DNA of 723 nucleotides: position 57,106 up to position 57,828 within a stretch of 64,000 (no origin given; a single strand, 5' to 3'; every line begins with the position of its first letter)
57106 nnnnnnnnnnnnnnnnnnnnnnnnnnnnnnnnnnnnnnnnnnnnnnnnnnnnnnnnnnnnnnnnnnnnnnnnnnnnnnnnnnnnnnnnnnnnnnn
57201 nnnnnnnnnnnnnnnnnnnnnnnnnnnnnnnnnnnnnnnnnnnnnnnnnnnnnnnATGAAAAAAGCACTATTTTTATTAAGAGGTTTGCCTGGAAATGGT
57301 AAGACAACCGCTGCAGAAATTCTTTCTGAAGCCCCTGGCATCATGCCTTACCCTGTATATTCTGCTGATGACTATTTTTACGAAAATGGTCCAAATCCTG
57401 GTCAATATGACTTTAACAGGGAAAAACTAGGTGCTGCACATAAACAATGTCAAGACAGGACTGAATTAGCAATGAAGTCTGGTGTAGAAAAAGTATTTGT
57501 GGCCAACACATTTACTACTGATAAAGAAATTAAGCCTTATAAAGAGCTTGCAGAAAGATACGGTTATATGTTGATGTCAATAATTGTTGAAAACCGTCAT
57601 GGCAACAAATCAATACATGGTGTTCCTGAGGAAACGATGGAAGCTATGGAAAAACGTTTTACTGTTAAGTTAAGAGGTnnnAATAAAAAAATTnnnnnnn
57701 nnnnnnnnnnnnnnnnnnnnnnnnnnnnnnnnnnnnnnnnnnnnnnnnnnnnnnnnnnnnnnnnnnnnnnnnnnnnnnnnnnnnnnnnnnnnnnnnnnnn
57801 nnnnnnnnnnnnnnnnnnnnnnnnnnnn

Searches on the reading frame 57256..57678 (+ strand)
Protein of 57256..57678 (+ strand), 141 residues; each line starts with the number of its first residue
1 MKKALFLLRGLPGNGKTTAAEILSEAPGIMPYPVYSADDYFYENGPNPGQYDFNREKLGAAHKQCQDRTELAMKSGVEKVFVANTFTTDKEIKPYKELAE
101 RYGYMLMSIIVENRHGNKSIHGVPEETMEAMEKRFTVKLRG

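Call 68: search_protein_families(library=pfam, proteins=[window:57256-57678:+], max_evalue=0.001)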
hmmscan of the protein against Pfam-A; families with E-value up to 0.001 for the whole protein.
window:57256-57678:+ (141 aa): 2 families
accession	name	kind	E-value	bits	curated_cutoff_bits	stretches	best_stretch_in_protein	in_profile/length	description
PF13671.12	AAA_33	-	1.4e-08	35.6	27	1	5-108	1-101/143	AAA domain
PF13238.12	AAA_18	-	3e-05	24.9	29.4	1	8-57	3-47/128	AAA domain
